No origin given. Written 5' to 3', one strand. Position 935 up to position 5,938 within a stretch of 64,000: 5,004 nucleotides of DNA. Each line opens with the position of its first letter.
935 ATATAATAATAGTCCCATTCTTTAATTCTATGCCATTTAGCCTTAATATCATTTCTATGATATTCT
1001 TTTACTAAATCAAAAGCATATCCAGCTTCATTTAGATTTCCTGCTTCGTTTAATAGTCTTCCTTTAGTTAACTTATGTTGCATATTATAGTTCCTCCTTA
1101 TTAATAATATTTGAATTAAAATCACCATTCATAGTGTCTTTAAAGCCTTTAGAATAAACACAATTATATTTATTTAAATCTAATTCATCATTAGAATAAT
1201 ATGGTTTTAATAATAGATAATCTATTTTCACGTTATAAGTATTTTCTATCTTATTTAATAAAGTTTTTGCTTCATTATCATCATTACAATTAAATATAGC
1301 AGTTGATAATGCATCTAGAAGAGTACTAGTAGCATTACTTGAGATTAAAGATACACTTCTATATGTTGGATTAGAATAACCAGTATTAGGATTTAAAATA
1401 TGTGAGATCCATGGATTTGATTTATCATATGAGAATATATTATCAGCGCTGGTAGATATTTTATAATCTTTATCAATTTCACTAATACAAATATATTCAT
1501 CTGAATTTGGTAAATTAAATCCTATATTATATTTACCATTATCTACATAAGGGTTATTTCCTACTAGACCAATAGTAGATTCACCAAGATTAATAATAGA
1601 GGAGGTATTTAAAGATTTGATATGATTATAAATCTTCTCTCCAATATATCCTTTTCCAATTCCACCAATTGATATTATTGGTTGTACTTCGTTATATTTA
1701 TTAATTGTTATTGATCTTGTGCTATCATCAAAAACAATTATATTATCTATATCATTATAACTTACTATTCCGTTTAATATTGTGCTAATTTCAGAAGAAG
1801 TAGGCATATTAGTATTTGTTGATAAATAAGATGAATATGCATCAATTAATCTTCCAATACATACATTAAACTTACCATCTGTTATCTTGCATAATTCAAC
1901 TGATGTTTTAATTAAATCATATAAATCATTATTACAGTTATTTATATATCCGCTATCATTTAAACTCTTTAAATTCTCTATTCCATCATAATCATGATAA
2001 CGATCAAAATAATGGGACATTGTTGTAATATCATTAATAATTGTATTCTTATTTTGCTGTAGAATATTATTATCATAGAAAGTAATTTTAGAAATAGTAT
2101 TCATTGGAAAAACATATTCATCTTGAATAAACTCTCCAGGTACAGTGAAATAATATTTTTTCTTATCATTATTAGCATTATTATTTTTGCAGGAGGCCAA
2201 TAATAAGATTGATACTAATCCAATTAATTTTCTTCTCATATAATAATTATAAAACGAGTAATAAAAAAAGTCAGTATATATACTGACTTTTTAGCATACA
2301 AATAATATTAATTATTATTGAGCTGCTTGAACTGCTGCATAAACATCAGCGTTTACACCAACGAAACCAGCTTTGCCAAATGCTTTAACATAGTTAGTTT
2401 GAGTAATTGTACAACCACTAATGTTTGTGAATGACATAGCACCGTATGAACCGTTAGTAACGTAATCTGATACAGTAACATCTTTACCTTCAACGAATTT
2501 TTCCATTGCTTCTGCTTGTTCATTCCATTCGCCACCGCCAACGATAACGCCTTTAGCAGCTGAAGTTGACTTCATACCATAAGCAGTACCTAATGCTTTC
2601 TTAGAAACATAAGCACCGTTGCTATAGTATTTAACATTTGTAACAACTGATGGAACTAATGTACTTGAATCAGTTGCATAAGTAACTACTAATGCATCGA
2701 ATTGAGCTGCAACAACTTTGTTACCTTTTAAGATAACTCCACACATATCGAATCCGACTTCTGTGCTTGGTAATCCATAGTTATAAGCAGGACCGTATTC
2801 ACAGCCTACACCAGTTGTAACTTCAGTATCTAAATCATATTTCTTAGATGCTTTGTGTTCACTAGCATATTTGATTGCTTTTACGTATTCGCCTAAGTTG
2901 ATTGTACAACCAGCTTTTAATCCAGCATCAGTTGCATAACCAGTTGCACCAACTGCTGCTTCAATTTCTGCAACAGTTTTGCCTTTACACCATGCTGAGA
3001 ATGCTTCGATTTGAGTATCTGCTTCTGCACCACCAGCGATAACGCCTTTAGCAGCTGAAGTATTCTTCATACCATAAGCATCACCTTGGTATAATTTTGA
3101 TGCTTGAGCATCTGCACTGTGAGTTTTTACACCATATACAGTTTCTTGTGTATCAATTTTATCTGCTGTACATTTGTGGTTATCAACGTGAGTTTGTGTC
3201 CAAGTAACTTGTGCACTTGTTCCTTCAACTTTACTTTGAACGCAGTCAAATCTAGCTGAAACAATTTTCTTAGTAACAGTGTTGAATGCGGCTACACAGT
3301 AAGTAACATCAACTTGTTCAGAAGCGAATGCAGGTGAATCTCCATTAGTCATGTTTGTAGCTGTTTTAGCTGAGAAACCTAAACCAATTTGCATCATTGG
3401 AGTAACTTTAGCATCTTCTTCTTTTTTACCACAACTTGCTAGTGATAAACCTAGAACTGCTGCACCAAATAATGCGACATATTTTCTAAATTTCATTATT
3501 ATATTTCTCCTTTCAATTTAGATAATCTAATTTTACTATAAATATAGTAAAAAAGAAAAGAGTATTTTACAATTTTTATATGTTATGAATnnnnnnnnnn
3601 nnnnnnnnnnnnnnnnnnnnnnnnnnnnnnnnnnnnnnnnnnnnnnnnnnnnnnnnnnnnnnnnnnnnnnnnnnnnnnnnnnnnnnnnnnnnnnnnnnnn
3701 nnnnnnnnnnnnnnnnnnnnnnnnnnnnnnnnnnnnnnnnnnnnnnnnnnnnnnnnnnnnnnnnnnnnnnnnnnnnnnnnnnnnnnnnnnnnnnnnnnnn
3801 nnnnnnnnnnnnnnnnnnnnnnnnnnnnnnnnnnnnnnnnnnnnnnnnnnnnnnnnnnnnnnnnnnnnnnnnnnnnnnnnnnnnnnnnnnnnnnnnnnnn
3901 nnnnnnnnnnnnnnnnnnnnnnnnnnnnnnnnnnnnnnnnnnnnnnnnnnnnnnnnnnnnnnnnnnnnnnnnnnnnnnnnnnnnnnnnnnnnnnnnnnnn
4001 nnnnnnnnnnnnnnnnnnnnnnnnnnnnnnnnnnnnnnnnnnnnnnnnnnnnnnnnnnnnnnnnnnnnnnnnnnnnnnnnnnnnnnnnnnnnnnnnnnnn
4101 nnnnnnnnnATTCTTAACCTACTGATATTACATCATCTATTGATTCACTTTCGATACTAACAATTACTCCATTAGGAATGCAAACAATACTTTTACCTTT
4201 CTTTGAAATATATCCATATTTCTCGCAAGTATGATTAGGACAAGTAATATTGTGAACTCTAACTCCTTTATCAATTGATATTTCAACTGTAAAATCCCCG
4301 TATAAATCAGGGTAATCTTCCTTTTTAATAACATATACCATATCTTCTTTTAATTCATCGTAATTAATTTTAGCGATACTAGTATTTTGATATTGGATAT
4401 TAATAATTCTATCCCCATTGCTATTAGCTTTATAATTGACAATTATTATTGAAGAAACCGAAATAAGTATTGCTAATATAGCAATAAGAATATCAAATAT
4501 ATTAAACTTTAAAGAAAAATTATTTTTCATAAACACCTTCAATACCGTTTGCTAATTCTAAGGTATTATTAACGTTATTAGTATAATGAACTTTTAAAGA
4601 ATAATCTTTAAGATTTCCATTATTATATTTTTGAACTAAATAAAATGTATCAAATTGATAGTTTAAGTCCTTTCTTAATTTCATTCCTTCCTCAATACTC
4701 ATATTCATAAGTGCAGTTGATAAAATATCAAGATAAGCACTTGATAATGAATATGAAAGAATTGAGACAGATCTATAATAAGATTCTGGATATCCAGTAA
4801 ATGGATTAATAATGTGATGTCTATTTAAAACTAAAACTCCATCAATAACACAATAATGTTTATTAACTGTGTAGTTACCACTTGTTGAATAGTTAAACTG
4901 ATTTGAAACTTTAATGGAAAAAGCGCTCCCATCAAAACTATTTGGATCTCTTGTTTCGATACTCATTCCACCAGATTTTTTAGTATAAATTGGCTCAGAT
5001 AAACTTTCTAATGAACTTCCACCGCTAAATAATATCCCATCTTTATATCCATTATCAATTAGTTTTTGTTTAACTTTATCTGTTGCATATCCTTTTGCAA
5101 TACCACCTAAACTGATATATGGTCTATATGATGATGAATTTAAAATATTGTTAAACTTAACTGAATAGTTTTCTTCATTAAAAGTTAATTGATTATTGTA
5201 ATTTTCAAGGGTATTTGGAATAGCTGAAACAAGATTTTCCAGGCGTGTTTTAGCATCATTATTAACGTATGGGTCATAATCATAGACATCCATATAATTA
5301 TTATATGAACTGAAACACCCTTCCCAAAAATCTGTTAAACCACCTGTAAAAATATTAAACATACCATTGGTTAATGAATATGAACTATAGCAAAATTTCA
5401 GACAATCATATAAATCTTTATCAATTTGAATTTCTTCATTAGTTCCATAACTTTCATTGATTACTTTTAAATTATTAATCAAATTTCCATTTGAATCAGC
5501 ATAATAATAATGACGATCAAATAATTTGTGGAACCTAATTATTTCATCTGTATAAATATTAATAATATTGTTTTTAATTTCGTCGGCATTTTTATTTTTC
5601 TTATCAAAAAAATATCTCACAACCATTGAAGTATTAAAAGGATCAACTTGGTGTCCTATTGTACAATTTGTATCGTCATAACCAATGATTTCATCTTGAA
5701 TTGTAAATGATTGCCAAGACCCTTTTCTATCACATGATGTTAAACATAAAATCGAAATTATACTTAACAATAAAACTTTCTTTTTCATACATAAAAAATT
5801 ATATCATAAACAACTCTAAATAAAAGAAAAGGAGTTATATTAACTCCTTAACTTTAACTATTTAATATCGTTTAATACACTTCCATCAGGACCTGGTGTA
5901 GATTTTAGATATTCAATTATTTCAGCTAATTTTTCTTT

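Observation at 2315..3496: Stand-alone lipoprotein with two FMN-binding-like repeats using an S-G-C-T / A-G-C-T motif instead of S-G-A-T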

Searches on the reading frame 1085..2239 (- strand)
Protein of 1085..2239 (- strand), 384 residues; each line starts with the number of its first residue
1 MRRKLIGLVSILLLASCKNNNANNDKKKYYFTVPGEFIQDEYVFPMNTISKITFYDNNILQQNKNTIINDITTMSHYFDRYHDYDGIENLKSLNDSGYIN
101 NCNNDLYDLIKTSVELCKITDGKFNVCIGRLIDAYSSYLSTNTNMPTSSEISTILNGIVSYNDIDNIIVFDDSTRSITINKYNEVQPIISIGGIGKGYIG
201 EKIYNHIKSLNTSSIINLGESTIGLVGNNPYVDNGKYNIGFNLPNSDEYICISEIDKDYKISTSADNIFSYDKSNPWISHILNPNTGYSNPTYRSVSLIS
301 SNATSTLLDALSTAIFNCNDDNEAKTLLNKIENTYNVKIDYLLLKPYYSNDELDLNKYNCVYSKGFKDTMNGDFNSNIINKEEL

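Call 3: search_protein_families(library=pfam, proteins=[window:1085-2239:-], max_evalue=1)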
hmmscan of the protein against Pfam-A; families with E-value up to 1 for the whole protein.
window:1085-2239:- (384 aa): 4 families
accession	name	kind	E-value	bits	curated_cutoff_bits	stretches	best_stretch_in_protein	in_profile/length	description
PF02424.20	ApbE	-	2.3e-33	116.3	25.6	1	46-331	1-258/266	ApbE family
PF20543.3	CowN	-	0.0014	19.6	27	1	245-333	5-91/94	N2-fixation sustaining protein CowN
PF14933.11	CEP19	-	0.14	13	27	1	316-381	74-127/151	CEP19-like protein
PF08139.17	LPAM_1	-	0.22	12.5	20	1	1-17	1-17/18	Prokaryotic membrane lipoprotein lipid attachment site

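Call 4: search_protein_families(library=ncbifam, proteins=[window:1085-2239:-], max_evalue=1)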
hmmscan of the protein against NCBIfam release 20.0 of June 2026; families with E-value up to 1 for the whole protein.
window:1085-2239:- (384 aa): 1 family
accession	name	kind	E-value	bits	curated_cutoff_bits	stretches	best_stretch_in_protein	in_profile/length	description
NF007774.0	PRK10461.1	equivalog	7.9e-05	21.7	498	1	5-316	8-306/351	FAD:protein FMN transferase ApbE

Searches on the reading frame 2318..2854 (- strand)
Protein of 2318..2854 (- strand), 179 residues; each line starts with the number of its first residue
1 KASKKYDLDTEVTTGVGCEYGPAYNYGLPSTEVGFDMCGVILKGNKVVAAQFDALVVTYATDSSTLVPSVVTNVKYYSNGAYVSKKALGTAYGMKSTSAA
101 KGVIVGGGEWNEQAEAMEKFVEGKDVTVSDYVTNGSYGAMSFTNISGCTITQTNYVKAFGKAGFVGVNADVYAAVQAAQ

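Call 39: search_solved_structures(query=A2, max_evalue=10, show_alignments=5)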
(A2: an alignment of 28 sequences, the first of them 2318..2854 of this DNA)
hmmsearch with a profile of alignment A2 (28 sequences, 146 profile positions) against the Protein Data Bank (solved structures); distinct sequences matched with E-value up to 10: 4.
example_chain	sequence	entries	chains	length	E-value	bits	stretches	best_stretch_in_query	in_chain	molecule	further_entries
2kzx_A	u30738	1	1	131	3.1e-10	43.3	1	71-145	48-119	Uncharacterized protein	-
8p2b_A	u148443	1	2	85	0.26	14.4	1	116-145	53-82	Clostridiaceae bacterium FMN4 domain 1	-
3uo2_A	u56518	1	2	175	0.28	14.3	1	56-107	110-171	J-type co-chaperone JAC1, mitochondrial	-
3uo3_A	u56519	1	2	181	0.32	14.1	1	56-107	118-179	J-type co-chaperone JAC1, mitochondrial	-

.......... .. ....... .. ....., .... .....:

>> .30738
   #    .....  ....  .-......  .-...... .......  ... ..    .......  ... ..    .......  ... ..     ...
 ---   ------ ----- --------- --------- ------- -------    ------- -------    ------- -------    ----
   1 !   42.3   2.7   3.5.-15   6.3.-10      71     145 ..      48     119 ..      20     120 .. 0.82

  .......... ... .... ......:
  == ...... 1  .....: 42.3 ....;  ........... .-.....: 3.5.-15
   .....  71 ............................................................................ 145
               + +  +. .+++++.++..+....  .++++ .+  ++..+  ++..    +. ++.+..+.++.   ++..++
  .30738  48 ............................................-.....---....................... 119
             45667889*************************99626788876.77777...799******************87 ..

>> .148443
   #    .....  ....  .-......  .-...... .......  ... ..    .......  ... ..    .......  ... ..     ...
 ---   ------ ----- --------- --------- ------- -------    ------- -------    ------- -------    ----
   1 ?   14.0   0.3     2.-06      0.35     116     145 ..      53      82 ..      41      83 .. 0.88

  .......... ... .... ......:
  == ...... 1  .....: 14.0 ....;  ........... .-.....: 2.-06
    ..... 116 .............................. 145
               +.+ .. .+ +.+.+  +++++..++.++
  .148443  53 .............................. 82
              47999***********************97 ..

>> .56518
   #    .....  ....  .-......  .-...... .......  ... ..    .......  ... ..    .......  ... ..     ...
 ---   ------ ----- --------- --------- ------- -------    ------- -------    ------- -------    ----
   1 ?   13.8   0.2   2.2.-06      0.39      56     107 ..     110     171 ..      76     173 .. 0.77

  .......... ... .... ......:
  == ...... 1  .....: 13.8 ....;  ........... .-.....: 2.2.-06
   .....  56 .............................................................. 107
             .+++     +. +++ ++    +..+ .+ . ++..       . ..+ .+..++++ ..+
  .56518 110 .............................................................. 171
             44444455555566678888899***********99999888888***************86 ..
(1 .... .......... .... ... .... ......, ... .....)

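Call 46: predict_structure(alignment_id=A2)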
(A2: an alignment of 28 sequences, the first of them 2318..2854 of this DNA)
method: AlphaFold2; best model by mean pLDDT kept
length: 179 residues; sequences in the alignment: 28
mean_pLDDT: 82.9   pTM: 0.80
mean pLDDT of the five models: 82.9, 81.6, 81.1, 79.4, 79.0
residues with pLDDT >= 90: 68; 70-90: 84; 50-70: 26; < 50: 1
segments of 3 or more residues with pLDDT < 50: none
pLDDT, mean of each block of 10 residues (from residue 1): 67 91 70 92 92 92 86 91 93 88 84 90 77 58 73 83 86 78
secondary structure, 60 per line:
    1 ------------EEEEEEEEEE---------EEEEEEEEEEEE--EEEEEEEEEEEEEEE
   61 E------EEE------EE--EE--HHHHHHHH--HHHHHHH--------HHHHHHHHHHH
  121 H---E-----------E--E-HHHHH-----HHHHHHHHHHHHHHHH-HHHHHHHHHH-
elements in order: E13-22 E32-43 E46-61 E68-70 H85-92 H95-101 H110-121 H142-146 H152-167 H169-178
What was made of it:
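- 2318..2854 (-): Repeat 2 (residues 215-393): beta-sheet segment, Y306-G-M308, E323-W-N-E-Q327, then the motif. Single-domain model has pLDDT 83 (call 46).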

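Call 48: fold_search(model_id=the predicted structure, library=pdb)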
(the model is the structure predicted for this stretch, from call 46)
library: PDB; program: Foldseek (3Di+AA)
matches with E <= 10: 339; with E <= 0.001: 0
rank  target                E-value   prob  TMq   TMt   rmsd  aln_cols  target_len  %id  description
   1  8uem_B                3.3e-02  0.77  0.30  0.20   9.1       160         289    9  The CryoEM structure of the high affinity Carbon monoxide dehydrogenase from Mycobacterium smegmatis (released 2024-10-16)
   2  3o6u_C                3.5e-02  0.90  0.40  0.55   5.2       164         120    8  Crystal Structure of CPE2226 protein from Clostridium perfringens. Northeast Structural Genomics Consortium Target CpR (released 2010-08-11)
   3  6jjs                  1.6e-01  0.06  0.11  0.13  10.4        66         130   17  Crystal structure of an enzyme from Penicillium herquei in condition2 (released 2020-01-01)
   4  7bx0                  2.3e-01  0.30  0.19  0.12   5.2        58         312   12  Crystal structure of RTT109 from Candida albicans (released 2021-04-21)
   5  6jjt_D                2.6e-01  0.04  0.10  0.12  11.8        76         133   16  Crystal structure of an enzyme from Penicillium herquei in condition1 (released 2020-01-01)
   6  4fzq_B                2.8e-01  0.28  0.19  0.39  11.7        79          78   15  Crystal structure of HP0197-G5 (released 2012-12-05)
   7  7bxw                  3.6e-01  0.23  0.19  0.12   5.2        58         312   12  Crystal structure ofF RTT109 FROM Candida albicans (released 2021-04-21)
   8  1n60_C                3.9e-01  0.08  0.17  0.13  13.9       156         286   13  Crystal Structure of the Cu,Mo-CO Dehydrogenase (CODH); Cyanide-inactivated Form (released 2002-12-18)
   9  7bx1                  5.0e-01  0.20  0.19  0.12   5.5        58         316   12  Crystal structure of RTT109 from Candida albicans (released 2021-04-21)
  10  5wio_C                5.0e-01  0.13  0.18  0.22   5.1        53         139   11  TraE protein in complex with 4-(1H-pyrrol-1-yl)pyridine-2-carboxylic acid (released 2017-11-15)
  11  9e2g_0D               5.0e-01  0.07  0.14  0.18   9.7        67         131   15  Cryo-EM structure of 48 nm repeat of microtubule doublet from T. brucei flagellum (released 2025-03-12)
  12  8gq3                  5.6e-01  0.20  0.19  0.12   5.5        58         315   12  RTT109 mutant from Candida albicans (released 2023-09-13)
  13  7bwz                  5.6e-01  0.18  0.19  0.12   5.3        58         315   12  Crystal structure of RTT109 from CANDIDA ALBICANS (released 2021-04-21)
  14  9e78_1J               6.0e-01  0.12  0.16  0.05  25.7        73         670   11  48-nm repeat of the Leishmania tarentolae doublet microtubule (released 2025-03-12)
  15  9e2g_0B               7.7e-01  0.06  0.14  0.05  10.5        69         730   14  Cryo-EM structure of 48 nm repeat of microtubule doublet from T. brucei flagellum (released 2025-03-12)
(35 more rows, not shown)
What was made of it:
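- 2318..2854 (-): Foldseek matches 3o6u_C with probability 0.90 (call 48).
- On Pfam FMN_bind (PF04205): The single-repeat model matches 3o6u_C with probability 0.90, target-normalised TM 0.55, E=0.035 (call 48).
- Its second-ranked Foldseek match in the PDB is 3o6u_C, the FMN-bind1 reference structure, aligned over its whole length (probability 0.90, target-normalised TM 0.55, call 48). The single-domain match to 3o6u is weak (E=0.035) and ranks just below a spurious hit (call 48).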

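Call 60: search_protein_representatives(alignment_id=A2)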
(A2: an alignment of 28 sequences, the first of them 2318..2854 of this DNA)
Query: 28 sequences, 146 profile positions. Proteins with E-value up to 0.001 (for the whole library): 2061; up to 1e-10: 1548; up to 1e-30: 784. The best 150 are listed.
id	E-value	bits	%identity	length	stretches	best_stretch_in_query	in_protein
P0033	1.6e-214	719.0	-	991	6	3-144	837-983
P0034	2.0e-176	595.4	-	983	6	3-145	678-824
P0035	4.2e-154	523.0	-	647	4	4-145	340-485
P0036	3.7e-150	510.2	-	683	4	3-145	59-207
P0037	3.7e-144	490.8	-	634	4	4-144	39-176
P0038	1.0e-141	482.9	-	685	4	13-146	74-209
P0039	3.8e-134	458.3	-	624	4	4-145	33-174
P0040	1.4e-132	453.3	-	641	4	11-146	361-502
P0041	1.6e-130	446.5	-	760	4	3-145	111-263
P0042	2.0e-130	446.2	-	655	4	4-145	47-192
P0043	4.4e-125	428.9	-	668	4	6-146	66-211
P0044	6.2e-124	425.2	-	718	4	3-145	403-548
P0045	1.0e-99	346.6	-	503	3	14-145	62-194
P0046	1.3e-90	317.0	-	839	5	16-145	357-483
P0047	5.4e-89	311.8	-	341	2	3-145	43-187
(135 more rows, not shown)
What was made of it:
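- At least 2,061 representative clusters match the repeat profile, 784 of them at E<=1e-30 (call 60).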

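Call 62: find_homologous_proteins(query=A2, max_evalue=0.001)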
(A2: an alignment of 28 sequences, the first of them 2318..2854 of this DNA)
Query A2 (28 sequences) (179 aa, profile of the alignment): 229 proteins with E <= 0.001 among 3205 candidates; the best 120 are listed.
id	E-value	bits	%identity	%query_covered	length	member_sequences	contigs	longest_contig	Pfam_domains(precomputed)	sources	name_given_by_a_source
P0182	6.3e-91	320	35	59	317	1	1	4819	-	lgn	-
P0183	1.0e-89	316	31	66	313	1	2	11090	-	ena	-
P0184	3.6e-88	311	28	49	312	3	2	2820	-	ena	-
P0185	2.8e-87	308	38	40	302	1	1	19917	PF04205.20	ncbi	-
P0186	1.6e-85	302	31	63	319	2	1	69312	-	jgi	-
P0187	2.6e-83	295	35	46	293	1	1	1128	-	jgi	jgi:hypothetical protein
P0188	3.0e-83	295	36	42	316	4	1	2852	-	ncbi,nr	ncbi:MAG: hypothetical protein GX359_10190 [Clostridiales bacterium]|nr:hypothetical protein [Clostr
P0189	1.8e-79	283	32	77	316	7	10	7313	-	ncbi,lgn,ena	-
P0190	9.1e-79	280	42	25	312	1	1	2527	-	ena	-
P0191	1.3e-78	280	44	25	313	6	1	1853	-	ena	-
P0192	2.0e-77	276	40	44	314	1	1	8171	-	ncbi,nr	ncbi:MAG: hypothetical protein KMY54_00875 [Erysipelothrix sp.]|nr:hypothetical protein [Erysipeloth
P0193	3.6e-77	275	36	35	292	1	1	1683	-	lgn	-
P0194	1.2e-76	273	31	64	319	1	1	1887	-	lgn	-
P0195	4.8e-76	271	29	61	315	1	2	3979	-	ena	-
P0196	3.7e-75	269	36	46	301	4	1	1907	-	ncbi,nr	ncbi:MAG: hypothetical protein IIU58_05180, partial [Clostridia bacterium]|nr:hypothetical protein [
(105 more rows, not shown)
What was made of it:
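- On Pfam FMN_bind (PF04205): 1 of 120 database relatives carries PF04205 (call 62).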

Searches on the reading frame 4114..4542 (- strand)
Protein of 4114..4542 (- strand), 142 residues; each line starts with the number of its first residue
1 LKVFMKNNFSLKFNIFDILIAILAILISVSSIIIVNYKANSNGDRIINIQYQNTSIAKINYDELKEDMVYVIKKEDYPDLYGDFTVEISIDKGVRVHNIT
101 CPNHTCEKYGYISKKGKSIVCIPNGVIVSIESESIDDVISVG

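Call 3: search_protein_families(library=pfam, proteins=[window:4114-4542:-], max_evalue=1)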
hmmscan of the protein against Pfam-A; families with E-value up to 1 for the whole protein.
window:4114-4542:- (142 aa): 1 family
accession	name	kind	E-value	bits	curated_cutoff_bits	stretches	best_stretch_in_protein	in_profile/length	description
PF07009.16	NusG_II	-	4.7e-19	69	29.6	1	22-133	1-106/107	NusG domain II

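Call 4: search_protein_families(library=ncbifam, proteins=[window:4114-4542:-], max_evalue=1)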
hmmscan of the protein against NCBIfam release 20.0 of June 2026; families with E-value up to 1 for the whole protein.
window:4114-4542:- (142 aa): 0 families

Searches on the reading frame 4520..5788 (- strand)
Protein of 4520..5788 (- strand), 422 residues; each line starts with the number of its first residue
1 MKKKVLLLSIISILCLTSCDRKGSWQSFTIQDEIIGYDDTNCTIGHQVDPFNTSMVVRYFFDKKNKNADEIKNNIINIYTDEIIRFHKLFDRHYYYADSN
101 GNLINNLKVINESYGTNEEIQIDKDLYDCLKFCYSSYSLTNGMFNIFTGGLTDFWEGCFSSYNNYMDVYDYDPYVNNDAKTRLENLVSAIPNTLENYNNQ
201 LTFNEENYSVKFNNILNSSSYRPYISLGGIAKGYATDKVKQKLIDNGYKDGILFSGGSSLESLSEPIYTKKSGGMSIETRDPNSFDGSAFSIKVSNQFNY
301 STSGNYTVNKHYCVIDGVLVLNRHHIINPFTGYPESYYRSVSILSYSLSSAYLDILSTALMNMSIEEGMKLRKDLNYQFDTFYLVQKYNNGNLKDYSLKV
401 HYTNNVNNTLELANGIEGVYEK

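Call 3: search_protein_families(library=pfam, proteins=[window:4520-5788:-], max_evalue=1)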
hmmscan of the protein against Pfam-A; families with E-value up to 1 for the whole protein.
window:4520-5788:- (422 aa): 3 families
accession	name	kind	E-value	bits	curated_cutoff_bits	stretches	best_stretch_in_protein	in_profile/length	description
PF02424.20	ApbE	-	1.1e-30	107.5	25.6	1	106-375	36-258/266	ApbE family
PF09217.15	EcoRII-N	-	0.0066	16.7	25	1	37-139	14-115/154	Restriction endonuclease EcoRII, N-terminal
PF17153.9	CHASE9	-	0.28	11.8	27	1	57-123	20-87/116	Periplasmic sensor domain, extracellular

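Call 4: search_protein_families(library=ncbifam, proteins=[window:4520-5788:-], max_evalue=1)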
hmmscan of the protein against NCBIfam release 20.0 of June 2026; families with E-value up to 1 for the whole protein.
window:4520-5788:- (422 aa): 2 families
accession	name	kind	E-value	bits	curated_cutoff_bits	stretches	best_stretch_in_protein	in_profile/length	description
NF007774.0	PRK10461.1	equivalog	0.0017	17.3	498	1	224-373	180-318/351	FAD:protein FMN transferase ApbE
NF045776.1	TumA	equivalog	0.06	13.6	100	0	376-417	28-69/76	antitoxin TumA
